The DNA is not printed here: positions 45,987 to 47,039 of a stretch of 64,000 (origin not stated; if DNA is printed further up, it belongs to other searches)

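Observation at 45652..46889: Nucleotide-cyclase-fold gene tail-to-tail with an RNxxxH (HEPN-like) gene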

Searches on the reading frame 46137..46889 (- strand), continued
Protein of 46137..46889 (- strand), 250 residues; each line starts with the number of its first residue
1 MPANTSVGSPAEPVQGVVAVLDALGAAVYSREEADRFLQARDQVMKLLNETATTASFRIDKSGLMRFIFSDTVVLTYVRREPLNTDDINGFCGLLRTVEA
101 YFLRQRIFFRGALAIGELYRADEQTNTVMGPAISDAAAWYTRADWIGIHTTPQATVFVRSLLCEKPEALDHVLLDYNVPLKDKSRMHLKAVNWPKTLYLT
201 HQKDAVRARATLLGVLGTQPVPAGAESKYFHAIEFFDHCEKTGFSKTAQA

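Call 93: find_encoding_contigs(protein=P0102, flank=4000, max_places=2)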
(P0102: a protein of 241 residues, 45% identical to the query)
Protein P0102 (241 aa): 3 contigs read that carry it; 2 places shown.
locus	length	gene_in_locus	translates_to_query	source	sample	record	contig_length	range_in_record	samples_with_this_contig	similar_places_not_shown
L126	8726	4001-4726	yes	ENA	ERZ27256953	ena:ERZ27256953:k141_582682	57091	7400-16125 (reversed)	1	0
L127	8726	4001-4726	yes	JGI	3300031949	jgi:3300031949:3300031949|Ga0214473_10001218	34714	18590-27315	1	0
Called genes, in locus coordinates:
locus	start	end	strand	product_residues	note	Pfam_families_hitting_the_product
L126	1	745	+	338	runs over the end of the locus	PF18152:DAHP_snth_FXD, PF00793:DAHP_synth_1, PF03102:NeuB (weak)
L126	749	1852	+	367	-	PF02423:OCD_Mu_crystall (weak), PF03446:NAD_binding_2, PF03807:F420_oxidored, PF10727:Rossmann-like (weak), PF02153:PDH_N, PF22629:ACT_AHAS_ss (faint), PF20463:PDH_C, PF01842:ACT (weak)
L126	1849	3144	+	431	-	PF00275:EPSP_synthase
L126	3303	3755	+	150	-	-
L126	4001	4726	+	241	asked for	-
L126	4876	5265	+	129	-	-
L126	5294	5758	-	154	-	PF05685:Uma2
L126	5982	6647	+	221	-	PF02224:Cytidylate_kin, PF13189:Cytidylate_kin2, PF13207:AAA_17 (weak), PF13238:AAA_18 (faint)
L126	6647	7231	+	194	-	PF01553:Acyltransferase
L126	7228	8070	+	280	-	PF02401:LYTB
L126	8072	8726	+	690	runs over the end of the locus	PF14742:GDE_N_bis, PF06202:GDE_C, PF22422:MGH1-like_GH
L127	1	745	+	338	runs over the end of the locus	PF18152:DAHP_snth_FXD, PF00793:DAHP_synth_1, PF03102:NeuB (weak)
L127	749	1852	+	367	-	PF02423:OCD_Mu_crystall (weak), PF03446:NAD_binding_2, PF03807:F420_oxidored, PF10727:Rossmann-like (weak), PF02153:PDH_N, PF22629:ACT_AHAS_ss (faint), PF20463:PDH_C, PF01842:ACT (weak)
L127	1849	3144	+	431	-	PF00275:EPSP_synthase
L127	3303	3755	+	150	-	-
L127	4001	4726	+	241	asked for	-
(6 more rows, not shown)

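Call 94: find_encoding_contigs(protein=P0080, flank=4000, max_places=2)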
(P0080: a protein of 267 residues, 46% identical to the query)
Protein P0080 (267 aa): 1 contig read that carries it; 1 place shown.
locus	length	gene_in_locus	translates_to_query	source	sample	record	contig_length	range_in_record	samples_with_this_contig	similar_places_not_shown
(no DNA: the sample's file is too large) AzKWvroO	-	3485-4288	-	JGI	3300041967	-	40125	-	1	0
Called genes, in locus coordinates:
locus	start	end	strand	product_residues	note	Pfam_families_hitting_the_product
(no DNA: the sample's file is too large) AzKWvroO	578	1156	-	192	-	-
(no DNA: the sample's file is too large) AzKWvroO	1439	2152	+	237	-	-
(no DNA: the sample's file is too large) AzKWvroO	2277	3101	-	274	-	-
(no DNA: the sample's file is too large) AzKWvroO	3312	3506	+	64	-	-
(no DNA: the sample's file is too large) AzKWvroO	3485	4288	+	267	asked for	-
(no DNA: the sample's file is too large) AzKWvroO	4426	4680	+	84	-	-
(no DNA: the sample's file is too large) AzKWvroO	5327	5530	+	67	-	-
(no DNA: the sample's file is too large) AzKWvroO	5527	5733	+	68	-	-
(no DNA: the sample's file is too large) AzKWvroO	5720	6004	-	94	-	-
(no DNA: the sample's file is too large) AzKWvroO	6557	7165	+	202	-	-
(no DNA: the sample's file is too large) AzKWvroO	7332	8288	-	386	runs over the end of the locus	PF13439:Glyco_transf_4, PF13579:Glyco_trans_4_4, PF00534:Glycos_transf_1, PF13692:Glyco_trans_1_4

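Call 96: find_encoding_contigs(protein=P0005, flank=5000, max_places=2)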
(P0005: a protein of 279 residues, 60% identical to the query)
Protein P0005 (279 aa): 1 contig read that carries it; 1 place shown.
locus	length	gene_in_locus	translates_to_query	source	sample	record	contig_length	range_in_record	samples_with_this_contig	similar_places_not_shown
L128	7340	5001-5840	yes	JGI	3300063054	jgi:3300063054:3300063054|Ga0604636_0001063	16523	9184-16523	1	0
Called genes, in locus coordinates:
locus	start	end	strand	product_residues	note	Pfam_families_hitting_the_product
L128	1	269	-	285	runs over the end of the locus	PF00590:TP_methylase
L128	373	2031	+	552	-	PF05960:DUF885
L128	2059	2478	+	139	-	-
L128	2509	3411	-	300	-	PF00483:NTP_transferase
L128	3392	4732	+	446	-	PF02403:Seryl_tRNA_N, PF00587:tRNA-synt_2b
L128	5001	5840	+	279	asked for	-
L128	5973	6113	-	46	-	-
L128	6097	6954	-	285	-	PF13428:TPR_14 (faint), PF25063:ARM_TT21_C, PF13371:TPR_9 (weak), PF12895:ANAPC3 (faint), PF13414:TPR_11 (faint), PF00515:TPR_1 (weak), PF07719:TPR_2 (weak), PF14559:TPR_19 (weak), +4 more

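Call 97: search_dna_similar(query=window:46137-46889:-, collection=plasmids, mode=protein, max_evalue=0.001, max_rows=20)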
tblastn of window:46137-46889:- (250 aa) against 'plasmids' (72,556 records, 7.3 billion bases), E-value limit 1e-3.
No match.

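Call 98: search_dna_similar(query=window:46137-46889:-, collection=phages, mode=protein, max_evalue=0.001, max_rows=20)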
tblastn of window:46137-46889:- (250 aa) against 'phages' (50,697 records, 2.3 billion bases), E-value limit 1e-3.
No match.
